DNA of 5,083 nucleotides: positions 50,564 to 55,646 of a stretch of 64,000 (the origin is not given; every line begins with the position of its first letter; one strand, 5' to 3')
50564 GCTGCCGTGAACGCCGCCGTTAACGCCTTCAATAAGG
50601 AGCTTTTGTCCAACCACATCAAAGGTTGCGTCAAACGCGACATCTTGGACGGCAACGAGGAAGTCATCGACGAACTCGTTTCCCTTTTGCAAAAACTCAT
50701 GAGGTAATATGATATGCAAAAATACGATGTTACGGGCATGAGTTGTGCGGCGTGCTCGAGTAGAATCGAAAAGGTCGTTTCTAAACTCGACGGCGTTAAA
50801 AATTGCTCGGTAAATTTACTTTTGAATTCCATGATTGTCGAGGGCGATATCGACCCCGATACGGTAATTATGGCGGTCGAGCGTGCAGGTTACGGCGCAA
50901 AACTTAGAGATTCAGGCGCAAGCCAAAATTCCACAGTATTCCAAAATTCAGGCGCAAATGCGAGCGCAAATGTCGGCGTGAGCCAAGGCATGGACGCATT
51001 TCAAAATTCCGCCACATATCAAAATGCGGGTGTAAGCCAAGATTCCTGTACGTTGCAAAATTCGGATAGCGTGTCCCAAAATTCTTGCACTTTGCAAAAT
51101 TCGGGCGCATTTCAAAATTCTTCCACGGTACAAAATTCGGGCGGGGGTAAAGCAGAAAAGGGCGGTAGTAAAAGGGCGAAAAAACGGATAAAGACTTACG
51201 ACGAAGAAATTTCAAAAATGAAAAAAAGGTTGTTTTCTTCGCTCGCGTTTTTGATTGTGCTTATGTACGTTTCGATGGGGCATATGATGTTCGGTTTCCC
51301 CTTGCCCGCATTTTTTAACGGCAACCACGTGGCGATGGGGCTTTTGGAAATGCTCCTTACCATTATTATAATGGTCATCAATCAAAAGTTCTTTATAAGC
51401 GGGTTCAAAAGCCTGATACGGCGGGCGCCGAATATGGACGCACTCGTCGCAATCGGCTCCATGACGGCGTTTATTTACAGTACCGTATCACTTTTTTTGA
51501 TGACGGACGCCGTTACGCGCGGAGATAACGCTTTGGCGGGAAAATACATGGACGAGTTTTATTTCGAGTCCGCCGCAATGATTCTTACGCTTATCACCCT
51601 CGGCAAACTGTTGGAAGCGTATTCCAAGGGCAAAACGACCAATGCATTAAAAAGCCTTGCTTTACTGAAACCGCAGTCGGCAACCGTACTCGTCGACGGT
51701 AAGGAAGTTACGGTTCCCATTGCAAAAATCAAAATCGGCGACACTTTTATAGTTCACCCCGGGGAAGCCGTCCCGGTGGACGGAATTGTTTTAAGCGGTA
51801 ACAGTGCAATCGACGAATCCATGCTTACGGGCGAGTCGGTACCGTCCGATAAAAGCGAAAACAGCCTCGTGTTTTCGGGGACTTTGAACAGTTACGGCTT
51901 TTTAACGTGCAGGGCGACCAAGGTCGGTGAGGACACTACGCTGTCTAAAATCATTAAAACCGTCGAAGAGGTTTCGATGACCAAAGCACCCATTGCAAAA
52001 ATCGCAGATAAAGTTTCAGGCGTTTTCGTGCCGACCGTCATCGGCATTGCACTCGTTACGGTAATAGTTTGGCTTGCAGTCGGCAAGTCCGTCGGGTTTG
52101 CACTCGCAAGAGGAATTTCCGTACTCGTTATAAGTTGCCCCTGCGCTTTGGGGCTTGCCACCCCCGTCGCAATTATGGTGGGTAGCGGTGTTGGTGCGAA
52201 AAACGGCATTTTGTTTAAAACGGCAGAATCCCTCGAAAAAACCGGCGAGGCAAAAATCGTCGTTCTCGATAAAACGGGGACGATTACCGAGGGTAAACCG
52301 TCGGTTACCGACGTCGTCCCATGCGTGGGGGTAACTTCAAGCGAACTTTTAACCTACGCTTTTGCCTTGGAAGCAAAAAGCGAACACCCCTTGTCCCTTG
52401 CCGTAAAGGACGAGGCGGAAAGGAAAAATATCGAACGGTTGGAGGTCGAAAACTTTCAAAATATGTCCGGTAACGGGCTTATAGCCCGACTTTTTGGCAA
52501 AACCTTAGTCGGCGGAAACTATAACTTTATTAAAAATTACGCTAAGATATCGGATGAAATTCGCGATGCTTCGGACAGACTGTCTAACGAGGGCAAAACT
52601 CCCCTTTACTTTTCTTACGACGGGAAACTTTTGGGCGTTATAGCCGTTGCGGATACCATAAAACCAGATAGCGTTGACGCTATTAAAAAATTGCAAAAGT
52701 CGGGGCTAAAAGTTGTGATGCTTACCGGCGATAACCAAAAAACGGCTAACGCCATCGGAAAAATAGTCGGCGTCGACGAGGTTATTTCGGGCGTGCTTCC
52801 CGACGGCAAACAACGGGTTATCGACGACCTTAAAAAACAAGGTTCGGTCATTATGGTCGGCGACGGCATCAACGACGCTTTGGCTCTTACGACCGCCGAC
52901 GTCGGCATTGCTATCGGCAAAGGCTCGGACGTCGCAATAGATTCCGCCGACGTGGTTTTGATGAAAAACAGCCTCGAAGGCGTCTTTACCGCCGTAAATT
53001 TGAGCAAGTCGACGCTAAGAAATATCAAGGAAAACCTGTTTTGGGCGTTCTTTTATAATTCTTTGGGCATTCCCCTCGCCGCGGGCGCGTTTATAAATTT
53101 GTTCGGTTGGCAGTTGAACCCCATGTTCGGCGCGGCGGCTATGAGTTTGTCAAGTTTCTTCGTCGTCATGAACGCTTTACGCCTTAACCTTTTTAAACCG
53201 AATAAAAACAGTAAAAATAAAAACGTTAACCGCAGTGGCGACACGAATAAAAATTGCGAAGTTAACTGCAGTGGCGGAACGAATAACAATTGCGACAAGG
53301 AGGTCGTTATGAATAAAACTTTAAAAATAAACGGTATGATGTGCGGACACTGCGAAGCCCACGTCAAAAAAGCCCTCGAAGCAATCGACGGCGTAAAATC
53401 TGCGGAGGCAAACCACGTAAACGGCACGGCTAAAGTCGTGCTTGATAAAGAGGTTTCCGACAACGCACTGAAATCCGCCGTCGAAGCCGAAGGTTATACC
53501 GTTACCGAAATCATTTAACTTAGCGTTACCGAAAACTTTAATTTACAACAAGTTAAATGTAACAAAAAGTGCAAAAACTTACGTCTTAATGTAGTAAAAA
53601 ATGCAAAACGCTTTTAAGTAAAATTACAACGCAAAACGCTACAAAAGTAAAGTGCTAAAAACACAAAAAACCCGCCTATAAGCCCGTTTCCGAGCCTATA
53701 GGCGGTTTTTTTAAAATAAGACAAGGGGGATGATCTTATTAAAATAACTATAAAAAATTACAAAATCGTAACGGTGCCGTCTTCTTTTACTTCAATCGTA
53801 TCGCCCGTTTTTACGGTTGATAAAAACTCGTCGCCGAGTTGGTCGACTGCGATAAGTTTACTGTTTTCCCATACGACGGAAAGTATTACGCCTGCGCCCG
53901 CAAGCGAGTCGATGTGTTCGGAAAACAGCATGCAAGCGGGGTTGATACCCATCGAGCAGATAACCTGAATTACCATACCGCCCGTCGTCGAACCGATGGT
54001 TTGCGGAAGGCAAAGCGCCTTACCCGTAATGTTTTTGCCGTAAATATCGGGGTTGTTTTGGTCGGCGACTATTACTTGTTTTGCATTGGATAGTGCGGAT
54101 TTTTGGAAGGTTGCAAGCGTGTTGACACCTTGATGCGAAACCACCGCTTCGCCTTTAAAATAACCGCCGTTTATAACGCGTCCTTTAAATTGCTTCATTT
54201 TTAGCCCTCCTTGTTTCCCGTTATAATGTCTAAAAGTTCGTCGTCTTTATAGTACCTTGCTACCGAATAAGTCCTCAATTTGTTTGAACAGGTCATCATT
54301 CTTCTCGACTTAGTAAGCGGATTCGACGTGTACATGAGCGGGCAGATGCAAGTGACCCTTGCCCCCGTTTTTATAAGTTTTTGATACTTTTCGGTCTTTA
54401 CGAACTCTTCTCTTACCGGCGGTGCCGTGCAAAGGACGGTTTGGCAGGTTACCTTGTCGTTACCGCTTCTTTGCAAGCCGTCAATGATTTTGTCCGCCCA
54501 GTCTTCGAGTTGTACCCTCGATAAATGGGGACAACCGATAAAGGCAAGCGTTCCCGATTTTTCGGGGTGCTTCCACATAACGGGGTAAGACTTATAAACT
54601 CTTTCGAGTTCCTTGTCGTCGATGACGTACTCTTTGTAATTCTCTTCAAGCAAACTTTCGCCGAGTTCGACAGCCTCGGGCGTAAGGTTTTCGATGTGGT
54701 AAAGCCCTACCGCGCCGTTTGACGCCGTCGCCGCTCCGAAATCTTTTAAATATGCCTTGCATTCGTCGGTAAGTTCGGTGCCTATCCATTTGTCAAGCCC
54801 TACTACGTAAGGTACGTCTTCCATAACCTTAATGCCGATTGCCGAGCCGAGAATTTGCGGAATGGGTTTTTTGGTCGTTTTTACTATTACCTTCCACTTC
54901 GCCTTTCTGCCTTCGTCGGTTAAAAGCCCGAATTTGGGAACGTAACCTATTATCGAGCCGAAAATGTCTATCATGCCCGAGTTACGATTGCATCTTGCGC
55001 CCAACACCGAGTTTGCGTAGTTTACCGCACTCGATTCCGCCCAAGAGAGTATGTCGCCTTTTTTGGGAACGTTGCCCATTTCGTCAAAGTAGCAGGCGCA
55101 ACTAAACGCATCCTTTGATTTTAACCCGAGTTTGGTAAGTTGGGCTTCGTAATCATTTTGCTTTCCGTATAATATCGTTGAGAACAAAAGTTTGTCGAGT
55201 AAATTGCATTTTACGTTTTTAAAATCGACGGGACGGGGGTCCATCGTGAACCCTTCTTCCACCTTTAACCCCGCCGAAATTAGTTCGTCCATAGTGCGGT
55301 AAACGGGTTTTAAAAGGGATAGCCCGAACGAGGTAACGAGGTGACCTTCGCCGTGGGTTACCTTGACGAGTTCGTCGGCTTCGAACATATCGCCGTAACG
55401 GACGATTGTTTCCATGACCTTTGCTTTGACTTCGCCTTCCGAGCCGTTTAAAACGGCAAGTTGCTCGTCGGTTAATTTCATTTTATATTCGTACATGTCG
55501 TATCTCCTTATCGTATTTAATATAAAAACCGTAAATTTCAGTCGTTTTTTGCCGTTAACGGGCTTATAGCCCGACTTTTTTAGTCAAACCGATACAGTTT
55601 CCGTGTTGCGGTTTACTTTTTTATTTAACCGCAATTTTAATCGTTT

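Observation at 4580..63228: Dispersed ~25-nt oligo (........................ and its complement) at 18 or more sites, inside genes and beside stop codons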

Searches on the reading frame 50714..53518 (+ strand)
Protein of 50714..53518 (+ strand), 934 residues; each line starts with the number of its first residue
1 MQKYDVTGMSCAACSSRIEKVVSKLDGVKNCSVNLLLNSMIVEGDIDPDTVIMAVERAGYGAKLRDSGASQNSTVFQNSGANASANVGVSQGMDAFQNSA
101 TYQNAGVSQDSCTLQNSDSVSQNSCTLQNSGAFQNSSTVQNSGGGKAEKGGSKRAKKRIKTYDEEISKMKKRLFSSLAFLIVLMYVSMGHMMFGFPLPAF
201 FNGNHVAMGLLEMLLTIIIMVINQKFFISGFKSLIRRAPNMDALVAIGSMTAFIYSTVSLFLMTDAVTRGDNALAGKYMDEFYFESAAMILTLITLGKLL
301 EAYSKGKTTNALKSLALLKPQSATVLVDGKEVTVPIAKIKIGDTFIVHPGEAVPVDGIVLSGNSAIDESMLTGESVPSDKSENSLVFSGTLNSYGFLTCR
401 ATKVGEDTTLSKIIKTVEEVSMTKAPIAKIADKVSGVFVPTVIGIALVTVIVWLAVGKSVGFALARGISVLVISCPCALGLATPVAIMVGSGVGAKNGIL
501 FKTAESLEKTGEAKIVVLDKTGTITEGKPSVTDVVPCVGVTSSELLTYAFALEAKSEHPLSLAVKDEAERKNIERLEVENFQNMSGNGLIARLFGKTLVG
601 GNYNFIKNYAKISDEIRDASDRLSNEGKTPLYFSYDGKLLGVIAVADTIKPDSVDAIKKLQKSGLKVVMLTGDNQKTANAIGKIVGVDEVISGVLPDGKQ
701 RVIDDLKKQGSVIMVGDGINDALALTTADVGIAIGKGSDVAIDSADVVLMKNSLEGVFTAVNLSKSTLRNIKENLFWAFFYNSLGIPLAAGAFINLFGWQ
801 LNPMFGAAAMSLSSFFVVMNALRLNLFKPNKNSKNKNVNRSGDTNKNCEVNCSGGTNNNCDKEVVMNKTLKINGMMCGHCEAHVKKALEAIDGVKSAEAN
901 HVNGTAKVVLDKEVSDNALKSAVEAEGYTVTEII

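Call 13: search_solved_structures(query=window:50714-53518:+, show_alignments=2, max_evalue=1e-20)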
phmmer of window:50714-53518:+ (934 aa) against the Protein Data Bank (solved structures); distinct sequences matched with E-value up to 1e-20: 72 (the best 60 are shown).
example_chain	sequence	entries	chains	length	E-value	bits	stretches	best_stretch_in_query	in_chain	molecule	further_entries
3rfu_A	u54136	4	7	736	1.1e-146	493.3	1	165-825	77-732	Copper efflux ATPase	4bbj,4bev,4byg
3j09_A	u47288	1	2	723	1.6e-144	486.2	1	164-829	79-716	copper-exporting P-type ATPase A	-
8q73_A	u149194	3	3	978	1.5e-142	479.6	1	5-829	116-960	Copper-transporting ATPase HMA4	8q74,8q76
7r0g_A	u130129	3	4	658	1.2e-139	470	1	162-829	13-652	Putative copper-exporting P-type ATPase A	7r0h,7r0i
3j08_A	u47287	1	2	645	1.6e-139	469.6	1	212-829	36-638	copper-exporting P-type ATPase A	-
8q75_A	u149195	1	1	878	2.1e-139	469.3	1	5-829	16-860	Copper-transporting ATPase HMA4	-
7xuk_A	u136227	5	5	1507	2.9e-130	439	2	597-829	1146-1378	Copper-transporting ATPase 2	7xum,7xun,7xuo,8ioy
7si3_A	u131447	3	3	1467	7.2e-128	431.1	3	595-829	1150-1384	P-type Cu(+) transporter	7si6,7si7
4umv_A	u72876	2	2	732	3.2e-91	309.8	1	286-782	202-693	ZINC-TRANSPORTING ATPASE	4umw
7qbz_A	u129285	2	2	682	1.2e-90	307.9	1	286-831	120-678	Cadmium translocating P-type ATPase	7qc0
3a1c_A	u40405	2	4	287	2.4e-57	197.8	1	490-772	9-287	Probable copper-exporting P-type ATPase A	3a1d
3a1e_A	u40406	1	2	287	4e-56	193.8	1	490-772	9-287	Probable copper-exporting P-type ATPase A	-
3sky_A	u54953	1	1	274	1.2e-54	188.8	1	505-772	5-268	Copper-exporting P-type ATPase B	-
3skx_A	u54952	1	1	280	1.6e-54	188.5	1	505-771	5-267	Copper-exporting P-type ATPase B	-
2b8e_A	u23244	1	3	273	7.5e-54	186.2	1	502-769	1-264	cation-transporting ATPase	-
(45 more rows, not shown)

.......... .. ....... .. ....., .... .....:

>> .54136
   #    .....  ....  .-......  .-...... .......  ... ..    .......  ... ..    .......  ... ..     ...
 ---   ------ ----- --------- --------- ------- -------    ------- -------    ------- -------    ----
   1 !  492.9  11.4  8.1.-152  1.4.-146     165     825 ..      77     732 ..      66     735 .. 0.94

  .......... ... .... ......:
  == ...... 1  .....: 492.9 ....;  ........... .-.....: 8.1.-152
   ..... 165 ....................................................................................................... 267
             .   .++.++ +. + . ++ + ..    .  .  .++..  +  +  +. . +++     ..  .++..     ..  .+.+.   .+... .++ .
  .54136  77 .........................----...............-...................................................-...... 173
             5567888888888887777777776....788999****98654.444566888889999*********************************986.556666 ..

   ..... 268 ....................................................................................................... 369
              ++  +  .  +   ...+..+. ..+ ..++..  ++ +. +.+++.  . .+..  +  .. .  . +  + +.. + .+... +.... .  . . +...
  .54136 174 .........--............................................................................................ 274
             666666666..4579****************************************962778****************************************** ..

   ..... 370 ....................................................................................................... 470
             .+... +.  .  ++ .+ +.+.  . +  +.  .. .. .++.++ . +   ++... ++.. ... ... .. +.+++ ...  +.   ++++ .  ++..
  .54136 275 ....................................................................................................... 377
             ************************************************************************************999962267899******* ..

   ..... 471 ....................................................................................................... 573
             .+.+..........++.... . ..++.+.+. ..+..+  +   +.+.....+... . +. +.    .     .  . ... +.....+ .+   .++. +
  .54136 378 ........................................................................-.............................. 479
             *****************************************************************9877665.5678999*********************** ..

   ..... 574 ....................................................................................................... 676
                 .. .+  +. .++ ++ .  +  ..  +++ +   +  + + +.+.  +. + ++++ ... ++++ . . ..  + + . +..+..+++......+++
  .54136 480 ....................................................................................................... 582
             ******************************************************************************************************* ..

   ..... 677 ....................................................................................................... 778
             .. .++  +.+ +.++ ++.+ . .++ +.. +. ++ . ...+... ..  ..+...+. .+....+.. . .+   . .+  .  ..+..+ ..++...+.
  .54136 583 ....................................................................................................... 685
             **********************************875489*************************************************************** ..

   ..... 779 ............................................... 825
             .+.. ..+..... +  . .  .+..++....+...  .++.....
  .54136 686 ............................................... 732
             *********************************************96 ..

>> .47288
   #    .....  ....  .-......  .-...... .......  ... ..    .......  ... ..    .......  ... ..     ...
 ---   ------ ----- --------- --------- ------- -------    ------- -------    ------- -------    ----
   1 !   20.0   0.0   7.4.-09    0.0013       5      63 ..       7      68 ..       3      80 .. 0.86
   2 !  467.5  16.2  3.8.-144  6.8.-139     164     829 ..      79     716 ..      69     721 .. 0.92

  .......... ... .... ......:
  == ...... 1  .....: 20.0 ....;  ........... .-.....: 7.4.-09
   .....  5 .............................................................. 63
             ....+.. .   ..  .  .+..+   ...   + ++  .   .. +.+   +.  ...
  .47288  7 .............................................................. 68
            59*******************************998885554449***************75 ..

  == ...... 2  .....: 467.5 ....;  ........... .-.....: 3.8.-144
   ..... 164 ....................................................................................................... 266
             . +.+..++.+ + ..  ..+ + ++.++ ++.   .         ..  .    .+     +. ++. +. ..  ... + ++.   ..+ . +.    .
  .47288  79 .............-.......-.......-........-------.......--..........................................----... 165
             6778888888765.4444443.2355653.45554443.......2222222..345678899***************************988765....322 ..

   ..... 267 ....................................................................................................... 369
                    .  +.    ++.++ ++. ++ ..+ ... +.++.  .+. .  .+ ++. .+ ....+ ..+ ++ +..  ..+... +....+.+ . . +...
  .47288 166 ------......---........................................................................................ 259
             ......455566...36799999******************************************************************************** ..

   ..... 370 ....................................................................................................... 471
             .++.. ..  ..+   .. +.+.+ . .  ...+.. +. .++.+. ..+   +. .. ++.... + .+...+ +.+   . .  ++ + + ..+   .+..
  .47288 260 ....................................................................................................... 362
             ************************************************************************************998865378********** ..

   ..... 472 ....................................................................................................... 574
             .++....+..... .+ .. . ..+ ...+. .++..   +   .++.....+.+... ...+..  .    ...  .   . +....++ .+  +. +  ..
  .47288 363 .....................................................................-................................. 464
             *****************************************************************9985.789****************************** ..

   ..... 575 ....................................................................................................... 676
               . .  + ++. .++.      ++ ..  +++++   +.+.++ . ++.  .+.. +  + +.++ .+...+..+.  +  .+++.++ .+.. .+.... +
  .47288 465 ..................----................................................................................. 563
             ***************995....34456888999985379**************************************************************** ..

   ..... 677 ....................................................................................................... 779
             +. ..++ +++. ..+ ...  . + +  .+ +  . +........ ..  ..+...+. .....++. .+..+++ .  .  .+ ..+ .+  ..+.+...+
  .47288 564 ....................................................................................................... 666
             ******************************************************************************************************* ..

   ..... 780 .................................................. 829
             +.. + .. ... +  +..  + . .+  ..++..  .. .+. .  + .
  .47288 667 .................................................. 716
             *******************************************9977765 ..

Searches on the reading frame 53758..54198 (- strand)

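Call 11: search_protein_families(library=pfam, proteins=[window:53758-54198:-])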
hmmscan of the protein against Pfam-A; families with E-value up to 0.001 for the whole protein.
window:53758-54198:- (146 aa): 1 family
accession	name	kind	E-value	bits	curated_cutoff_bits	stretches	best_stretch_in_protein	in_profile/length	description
PF01989.23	AcnX_swivel_put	-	9.5e-11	41.8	27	1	43-107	13-75/80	Aconitase X swivel domain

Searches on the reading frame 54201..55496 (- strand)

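Call 11: search_protein_families(library=pfam, proteins=[window:54201-55496:-])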
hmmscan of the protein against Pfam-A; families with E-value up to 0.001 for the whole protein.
window:54201-55496:- (431 aa): 1 family
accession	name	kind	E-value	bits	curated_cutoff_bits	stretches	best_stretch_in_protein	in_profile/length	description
PF04412.18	AcnX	-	5.3e-88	295.8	31.5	1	6-414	1-385/400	Aconitase X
